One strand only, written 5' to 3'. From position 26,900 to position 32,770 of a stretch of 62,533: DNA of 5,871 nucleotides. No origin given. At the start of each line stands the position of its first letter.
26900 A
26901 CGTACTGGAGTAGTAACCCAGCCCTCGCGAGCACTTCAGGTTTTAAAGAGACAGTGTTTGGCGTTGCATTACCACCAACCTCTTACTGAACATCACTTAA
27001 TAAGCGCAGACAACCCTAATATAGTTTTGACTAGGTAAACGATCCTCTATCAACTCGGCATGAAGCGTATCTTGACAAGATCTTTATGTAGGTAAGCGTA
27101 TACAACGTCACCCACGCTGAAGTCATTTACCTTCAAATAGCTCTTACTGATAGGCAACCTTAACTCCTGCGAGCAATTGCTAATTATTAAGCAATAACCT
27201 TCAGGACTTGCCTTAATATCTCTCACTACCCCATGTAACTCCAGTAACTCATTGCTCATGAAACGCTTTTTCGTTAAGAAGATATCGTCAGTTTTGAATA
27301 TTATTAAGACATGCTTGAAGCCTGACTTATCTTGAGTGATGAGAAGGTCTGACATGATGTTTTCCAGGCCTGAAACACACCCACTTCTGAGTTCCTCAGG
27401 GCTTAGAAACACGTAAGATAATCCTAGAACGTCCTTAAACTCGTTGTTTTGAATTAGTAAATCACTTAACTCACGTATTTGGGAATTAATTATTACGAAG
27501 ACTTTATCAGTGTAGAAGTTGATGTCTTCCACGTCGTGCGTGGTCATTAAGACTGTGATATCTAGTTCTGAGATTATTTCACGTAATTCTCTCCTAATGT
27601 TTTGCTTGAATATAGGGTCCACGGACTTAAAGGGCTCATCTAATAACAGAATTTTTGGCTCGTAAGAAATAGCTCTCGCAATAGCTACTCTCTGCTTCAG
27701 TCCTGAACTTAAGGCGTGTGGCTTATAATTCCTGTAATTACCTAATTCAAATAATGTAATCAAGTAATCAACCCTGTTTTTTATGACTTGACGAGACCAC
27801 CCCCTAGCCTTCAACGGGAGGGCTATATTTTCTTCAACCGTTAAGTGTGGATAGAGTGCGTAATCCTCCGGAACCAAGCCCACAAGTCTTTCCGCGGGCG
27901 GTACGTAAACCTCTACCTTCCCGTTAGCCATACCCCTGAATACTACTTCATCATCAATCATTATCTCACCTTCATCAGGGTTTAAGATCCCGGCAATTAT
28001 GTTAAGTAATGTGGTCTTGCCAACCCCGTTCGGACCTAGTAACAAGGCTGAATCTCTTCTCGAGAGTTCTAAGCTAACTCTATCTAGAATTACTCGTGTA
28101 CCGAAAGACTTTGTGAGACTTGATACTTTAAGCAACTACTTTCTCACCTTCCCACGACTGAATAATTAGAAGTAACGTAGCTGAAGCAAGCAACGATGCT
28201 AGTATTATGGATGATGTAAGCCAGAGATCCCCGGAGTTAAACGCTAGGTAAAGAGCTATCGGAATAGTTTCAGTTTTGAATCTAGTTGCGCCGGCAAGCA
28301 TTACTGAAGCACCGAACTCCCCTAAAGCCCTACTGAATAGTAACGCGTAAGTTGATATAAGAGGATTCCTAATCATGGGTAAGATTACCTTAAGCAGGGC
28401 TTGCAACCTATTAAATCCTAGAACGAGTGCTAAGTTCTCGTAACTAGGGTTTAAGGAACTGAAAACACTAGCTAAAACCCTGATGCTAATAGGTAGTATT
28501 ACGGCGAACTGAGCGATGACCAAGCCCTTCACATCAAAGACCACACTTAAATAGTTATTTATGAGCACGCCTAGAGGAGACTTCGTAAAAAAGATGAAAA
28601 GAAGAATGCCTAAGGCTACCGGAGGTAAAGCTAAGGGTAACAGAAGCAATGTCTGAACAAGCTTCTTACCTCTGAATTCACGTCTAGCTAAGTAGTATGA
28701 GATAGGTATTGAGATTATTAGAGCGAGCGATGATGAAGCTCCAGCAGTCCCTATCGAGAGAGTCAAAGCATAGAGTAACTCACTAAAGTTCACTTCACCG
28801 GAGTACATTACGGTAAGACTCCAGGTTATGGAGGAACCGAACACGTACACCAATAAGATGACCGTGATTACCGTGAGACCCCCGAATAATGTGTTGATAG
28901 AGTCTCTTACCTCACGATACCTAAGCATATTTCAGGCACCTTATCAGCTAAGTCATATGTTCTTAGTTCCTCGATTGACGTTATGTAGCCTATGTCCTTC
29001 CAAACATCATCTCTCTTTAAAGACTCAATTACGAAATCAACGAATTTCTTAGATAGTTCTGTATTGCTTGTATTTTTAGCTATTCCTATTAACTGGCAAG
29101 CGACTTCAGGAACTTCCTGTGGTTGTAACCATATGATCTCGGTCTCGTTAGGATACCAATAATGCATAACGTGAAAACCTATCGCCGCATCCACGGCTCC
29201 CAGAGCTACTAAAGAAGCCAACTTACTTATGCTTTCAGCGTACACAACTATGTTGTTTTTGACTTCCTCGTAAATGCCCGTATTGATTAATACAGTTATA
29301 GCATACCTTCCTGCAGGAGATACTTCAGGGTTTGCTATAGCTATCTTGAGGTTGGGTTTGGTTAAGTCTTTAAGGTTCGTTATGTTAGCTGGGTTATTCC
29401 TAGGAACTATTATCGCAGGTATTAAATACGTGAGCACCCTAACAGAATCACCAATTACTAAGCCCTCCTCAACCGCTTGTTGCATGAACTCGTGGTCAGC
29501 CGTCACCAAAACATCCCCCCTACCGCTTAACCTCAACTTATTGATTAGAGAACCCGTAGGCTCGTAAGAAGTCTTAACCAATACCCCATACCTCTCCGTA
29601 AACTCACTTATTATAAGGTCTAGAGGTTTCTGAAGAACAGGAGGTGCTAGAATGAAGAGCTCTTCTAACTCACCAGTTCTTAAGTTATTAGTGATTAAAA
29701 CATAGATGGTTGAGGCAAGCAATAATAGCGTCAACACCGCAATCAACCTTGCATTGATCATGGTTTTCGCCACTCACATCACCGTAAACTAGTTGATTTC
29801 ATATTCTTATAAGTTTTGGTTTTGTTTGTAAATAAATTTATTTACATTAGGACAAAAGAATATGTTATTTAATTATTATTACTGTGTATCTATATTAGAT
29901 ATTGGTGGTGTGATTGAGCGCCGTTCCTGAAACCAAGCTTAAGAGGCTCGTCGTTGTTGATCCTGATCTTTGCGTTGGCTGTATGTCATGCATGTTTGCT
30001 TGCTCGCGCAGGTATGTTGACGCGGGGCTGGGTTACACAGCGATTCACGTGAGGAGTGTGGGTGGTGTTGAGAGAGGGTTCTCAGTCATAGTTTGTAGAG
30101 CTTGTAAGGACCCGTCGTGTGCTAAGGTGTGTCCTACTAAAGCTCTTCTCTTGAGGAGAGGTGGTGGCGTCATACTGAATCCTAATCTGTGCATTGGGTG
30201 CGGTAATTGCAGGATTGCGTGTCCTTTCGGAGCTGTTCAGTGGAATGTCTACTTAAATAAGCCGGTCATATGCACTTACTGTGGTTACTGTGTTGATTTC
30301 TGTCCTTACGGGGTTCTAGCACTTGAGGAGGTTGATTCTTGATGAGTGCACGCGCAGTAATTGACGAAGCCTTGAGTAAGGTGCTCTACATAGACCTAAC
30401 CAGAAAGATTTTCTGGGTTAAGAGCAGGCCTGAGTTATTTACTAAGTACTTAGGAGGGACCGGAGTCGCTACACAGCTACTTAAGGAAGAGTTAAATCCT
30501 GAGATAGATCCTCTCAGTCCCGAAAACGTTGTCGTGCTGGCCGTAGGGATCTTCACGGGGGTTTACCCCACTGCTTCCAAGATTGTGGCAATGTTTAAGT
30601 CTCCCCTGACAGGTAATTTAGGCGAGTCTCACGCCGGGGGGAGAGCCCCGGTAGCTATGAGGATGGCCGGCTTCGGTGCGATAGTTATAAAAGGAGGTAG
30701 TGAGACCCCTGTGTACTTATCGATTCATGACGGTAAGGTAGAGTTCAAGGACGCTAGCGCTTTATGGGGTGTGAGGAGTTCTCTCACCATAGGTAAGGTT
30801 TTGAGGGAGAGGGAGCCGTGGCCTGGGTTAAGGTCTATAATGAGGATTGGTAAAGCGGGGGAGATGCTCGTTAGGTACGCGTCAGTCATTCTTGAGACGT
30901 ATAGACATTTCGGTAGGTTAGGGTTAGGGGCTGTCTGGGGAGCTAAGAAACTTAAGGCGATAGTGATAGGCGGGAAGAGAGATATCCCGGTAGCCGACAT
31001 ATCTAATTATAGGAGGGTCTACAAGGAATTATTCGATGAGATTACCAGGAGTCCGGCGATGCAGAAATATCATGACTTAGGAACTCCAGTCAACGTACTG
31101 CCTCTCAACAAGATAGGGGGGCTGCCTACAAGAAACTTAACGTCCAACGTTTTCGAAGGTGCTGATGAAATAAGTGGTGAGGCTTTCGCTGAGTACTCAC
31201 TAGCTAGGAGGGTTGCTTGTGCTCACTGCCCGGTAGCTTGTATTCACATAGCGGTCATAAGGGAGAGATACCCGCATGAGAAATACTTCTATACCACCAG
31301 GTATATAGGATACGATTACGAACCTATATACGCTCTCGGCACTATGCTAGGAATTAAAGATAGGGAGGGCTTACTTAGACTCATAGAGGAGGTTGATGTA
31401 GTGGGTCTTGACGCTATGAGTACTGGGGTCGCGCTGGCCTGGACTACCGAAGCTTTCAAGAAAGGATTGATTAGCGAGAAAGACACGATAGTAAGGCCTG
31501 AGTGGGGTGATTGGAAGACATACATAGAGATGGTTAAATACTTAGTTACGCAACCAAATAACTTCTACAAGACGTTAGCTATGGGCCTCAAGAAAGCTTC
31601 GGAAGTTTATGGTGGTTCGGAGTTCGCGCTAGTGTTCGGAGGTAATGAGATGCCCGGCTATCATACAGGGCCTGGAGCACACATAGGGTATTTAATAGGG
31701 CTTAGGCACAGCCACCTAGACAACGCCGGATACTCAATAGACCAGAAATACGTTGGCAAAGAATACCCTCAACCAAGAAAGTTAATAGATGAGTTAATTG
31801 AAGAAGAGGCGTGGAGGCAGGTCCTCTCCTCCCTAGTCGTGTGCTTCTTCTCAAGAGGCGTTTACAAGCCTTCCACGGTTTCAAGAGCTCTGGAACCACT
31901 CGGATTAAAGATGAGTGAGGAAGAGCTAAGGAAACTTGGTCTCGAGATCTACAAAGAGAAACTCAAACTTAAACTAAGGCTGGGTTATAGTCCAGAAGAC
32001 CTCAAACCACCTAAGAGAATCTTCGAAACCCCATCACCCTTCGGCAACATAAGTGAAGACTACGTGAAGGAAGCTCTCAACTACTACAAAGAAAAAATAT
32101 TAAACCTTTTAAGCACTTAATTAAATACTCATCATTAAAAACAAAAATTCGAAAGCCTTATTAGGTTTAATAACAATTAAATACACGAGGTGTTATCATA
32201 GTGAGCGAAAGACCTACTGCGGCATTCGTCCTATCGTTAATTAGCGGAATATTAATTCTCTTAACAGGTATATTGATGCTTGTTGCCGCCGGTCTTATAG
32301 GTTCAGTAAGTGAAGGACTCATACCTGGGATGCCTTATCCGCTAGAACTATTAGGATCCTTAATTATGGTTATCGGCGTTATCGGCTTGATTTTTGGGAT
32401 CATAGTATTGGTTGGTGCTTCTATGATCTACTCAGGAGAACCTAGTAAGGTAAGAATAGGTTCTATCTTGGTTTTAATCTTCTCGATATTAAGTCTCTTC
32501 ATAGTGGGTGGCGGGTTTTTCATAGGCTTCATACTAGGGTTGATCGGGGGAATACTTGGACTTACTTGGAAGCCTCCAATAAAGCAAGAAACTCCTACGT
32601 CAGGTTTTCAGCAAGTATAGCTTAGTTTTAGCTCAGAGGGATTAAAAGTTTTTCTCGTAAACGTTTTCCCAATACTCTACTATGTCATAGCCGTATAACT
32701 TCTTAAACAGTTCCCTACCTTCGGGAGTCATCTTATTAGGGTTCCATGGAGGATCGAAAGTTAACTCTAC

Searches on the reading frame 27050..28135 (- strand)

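Call 49: search_protein_families(library=pfam, proteins=[window:27050-28135:-], max_evalue=0.0001)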
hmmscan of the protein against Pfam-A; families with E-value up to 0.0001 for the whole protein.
window:27050-28135:- (361 aa): 2 families
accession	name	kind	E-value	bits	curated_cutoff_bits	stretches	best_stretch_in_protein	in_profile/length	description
PF00005.33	ABC_tran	-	8.9e-29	101.3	25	1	17-169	1-136/137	ABC transporter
PF13304.12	AAA_21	-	1.3e-12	48.8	27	1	115-202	220-300/304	AAA domain, putative AbiEii toxin, Type IV TA system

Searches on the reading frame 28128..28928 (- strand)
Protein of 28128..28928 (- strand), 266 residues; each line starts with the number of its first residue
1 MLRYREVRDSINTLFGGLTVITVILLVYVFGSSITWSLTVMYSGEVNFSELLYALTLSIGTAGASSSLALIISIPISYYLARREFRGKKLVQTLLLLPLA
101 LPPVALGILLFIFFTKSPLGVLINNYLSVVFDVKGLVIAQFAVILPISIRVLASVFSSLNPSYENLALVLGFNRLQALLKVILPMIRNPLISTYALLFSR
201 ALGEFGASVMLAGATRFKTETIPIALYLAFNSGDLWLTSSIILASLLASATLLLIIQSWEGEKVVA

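Call 49: search_protein_families(library=pfam, proteins=[window:28128-28928:-], max_evalue=0.0001)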
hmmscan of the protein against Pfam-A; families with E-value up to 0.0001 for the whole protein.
window:28128-28928:- (266 aa): 1 family
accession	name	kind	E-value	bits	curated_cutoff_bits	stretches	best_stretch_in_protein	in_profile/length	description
PF00528.27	BPD_transp_1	-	7.2e-15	55.6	26.4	1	74-253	2-172/184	Binding-protein-dependent transport system inner membrane component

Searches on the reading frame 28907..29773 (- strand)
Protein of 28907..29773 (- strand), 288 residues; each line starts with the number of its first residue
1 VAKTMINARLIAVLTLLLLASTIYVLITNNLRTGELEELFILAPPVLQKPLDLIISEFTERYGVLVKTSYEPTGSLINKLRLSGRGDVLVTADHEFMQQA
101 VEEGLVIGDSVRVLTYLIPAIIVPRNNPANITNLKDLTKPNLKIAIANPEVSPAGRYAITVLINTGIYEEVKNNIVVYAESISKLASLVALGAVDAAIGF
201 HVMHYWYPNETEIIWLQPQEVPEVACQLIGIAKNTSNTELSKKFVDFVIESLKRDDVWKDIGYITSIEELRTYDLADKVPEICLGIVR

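Call 49: search_protein_families(library=pfam, proteins=[window:28907-29773:-], max_evalue=0.0001)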
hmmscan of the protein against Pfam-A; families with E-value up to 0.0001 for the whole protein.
window:28907-29773:- (288 aa): 3 families
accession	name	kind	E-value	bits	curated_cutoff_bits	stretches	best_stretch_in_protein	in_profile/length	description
PF13531.11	SBP_bac_11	-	7.4e-43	147.4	25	1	41-262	3-225/227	Bacterial extracellular solute-binding protein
PF01547.30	SBP_bac_1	-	2.1e-09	38.2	26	1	50-249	9-301/307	Bacterial extracellular solute-binding protein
PF13416.11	SBP_bac_8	-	1.3e-05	25.6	27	0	55-106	3-59/279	Bacterial extracellular solute-binding protein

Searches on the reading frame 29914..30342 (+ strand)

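Call 49: search_protein_families(library=pfam, proteins=[window:29914-30342:+], max_evalue=0.0001)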
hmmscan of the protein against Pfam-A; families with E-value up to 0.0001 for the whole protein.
window:29914-30342:+ (142 aa): 13 families
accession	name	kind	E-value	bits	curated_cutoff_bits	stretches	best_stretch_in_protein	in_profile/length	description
PF00037.32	Fer4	-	3.2e-19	68.3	21.1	2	87-108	2-23/24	4Fe-4S binding domain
PF12838.12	Fer4_7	-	4.1e-15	56.4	27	1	61-107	2-52/52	4Fe-4S dicluster domain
PF12837.12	Fer4_6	-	1e-14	54.1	25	2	13-31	2-20/24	4Fe-4S binding domain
PF12797.12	Fer4_2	-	1.3e-13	50.3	24.5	1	85-105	2-22/22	4Fe-4S binding domain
PF13237.11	Fer4_10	-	2.8e-13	50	25.5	1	86-131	2-53/53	4Fe-4S dicluster domain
PF13187.11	Fer4_9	-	3.6e-12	46.5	27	2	93-134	2-51/52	4Fe-4S dicluster domain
PF13484.11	Fer4_16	-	2.7e-09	38.1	30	0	120-138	2-20/66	4Fe-4S double cluster binding domain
PF13247.11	Fer4_11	-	4.3e-09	36.9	26.2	1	60-124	9-75/100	4Fe-4S dicluster domain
PF14697.11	Fer4_21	-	7.6e-09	36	35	0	89-132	4-53/59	4Fe-4S dicluster domain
PF12798.12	Fer4_3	-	3.2e-08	34.2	27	0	120-133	1-14/15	4Fe-4S binding domain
PF12800.12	Fer4_4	-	4.2e-08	33.3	24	0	90-106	1-17/17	4Fe-4S binding domain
PF25160.1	LdpA_Fe-S-bd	-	8.3e-08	32.3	27.6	1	64-110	5-45/49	LdpA Fe-S cluster-binding domain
PF13534.11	Fer4_17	-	3.6e-05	24.6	22.2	0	91-104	44-57/61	4Fe-4S dicluster domain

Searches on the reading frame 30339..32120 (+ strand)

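Call 49: search_protein_families(library=pfam, proteins=[window:30339-32120:+], max_evalue=0.0001)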
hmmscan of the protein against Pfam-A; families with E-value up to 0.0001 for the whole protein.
window:30339-32120:+ (593 aa): 2 families
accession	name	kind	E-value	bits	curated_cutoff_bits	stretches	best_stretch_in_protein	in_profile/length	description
PF02730.20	AFOR_N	-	1.1e-67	228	29.8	1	14-212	2-198/199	Aldehyde ferredoxin oxidoreductase, N-terminal domain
PF01314.23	AFOR_C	-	1.3e-60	206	27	1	227-583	2-364/385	Aldehyde ferredoxin oxidoreductase, domains 2 & 3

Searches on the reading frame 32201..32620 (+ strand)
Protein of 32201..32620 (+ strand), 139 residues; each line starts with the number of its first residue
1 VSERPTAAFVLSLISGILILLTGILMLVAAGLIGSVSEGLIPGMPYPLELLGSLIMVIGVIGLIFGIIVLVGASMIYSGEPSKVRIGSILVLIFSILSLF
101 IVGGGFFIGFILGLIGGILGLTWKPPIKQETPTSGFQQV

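Call 49: search_protein_families(library=pfam, proteins=[window:32201-32620:+], max_evalue=0.0001)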
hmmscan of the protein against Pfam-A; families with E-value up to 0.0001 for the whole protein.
window:32201-32620:+ (139 aa): 2 families
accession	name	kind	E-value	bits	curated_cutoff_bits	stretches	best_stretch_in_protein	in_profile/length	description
PF19609.4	DUF6114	-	4.7e-07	30.9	27.9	1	21-124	25-106/106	Family of unknown function (DUF6114)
PF13273.12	DUF4064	-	5.9e-06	26.9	32.1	1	6-100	3-101/102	Protein of unknown function (DUF4064)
